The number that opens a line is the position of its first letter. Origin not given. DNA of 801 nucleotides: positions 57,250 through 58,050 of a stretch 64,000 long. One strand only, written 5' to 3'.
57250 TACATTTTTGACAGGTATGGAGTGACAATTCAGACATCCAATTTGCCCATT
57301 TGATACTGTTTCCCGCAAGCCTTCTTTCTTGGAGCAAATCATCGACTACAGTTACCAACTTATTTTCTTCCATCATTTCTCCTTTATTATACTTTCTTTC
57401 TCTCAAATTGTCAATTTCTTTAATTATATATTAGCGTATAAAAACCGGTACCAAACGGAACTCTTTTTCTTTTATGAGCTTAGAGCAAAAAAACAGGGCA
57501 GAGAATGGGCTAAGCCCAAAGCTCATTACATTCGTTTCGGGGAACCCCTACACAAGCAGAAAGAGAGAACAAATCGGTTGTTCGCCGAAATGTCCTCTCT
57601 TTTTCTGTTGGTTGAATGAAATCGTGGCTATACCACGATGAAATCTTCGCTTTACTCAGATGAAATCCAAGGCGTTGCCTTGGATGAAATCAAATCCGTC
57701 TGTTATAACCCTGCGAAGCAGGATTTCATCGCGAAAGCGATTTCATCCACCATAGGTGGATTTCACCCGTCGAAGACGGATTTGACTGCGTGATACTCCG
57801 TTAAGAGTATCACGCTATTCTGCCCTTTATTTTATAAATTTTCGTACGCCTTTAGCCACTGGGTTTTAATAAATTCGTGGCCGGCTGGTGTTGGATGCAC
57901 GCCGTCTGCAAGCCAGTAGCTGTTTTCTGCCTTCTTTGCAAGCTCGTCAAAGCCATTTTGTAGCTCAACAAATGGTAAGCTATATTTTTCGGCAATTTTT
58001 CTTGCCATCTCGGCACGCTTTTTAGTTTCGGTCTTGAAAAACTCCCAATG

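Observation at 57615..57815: Second multi-hairpin array with the same architecture but a different linker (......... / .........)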

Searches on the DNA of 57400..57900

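Call 7: search_rna_families(source=window, start=57400, end=57900, threshold=evalue, max_evalue=10, show_alignments=5)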
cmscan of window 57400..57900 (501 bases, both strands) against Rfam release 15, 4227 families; matches with E-value up to 10: 5.
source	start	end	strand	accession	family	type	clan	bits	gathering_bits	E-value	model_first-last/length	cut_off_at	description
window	57718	57788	-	RF01706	Gut-1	Gene; sRNA;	-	55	50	3e-10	1-77/77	no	Gut-1 RNA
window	57583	57671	+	RF01706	Gut-1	Gene; sRNA;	-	19.3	50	0.32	1-77/77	no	Gut-1 RNA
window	57463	57537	-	RF00768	MIR405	Gene; miRNA;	-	18.3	102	2.5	1-83/83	no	MIR405 microRNA precursor family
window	57680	57750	-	RF03789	MIR5269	Gene; miRNA;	-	17.3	60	2.6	1-80/80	no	MIR5269 microRNA precursor family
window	57653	57736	-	RF01506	Afu_294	Gene; snRNA; snoRNA; CD-box;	-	14.2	43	3.4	1-83/83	no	A. fumigatus snoRNA Afu_294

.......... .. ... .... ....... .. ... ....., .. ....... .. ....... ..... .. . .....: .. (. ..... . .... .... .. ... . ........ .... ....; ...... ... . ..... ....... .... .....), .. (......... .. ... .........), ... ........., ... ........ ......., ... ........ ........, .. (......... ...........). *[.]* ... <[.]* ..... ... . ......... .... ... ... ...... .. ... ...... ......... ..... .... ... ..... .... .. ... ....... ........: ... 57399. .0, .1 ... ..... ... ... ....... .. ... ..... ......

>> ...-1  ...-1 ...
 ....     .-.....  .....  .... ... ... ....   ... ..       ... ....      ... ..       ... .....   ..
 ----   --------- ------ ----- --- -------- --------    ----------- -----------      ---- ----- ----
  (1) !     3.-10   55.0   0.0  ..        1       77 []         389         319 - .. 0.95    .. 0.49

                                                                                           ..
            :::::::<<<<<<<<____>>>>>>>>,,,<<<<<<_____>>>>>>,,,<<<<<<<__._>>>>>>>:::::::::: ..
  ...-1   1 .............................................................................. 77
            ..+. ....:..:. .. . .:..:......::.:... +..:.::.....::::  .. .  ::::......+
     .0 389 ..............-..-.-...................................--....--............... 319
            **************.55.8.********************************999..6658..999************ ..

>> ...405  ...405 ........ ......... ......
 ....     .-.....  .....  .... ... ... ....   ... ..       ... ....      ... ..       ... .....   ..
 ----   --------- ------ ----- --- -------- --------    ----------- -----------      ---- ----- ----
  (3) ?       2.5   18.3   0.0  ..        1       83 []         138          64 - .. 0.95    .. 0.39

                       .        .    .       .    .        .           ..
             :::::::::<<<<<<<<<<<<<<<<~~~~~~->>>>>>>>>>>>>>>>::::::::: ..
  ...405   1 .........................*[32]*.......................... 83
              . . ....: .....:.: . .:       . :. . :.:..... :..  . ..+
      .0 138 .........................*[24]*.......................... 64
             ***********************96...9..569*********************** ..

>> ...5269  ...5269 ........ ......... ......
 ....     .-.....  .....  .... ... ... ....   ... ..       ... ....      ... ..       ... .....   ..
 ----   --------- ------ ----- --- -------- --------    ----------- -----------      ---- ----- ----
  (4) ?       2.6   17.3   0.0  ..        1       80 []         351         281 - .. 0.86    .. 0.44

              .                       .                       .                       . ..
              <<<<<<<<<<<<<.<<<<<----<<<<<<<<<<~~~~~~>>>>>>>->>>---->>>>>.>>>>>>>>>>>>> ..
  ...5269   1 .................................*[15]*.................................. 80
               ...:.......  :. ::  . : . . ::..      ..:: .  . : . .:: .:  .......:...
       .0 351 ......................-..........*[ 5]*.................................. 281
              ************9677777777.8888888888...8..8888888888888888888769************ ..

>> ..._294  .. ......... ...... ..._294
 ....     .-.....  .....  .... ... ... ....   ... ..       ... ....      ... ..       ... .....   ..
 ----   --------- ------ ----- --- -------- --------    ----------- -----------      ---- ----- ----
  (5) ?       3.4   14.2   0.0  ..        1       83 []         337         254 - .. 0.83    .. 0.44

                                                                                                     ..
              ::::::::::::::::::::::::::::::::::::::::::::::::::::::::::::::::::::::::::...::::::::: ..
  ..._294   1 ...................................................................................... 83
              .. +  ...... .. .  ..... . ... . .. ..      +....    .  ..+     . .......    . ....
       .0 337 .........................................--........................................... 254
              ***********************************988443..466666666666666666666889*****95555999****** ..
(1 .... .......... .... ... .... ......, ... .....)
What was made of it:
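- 57615..57691 (.): Half with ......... linkers on the plus strand (57615, 57637, 57659, 57683). It carries hairpins at 57621-57639 and 57665-57685 and one degenerate unit at 57646-57658. On the sense (minus) strand this is the distal half, with GAUUUCAUC linkers. Weak plus-strand Gut-1 match of 19 bits (call 7).
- On Rfam Gut-1 (RF01706): Alignment to the model (call 7).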
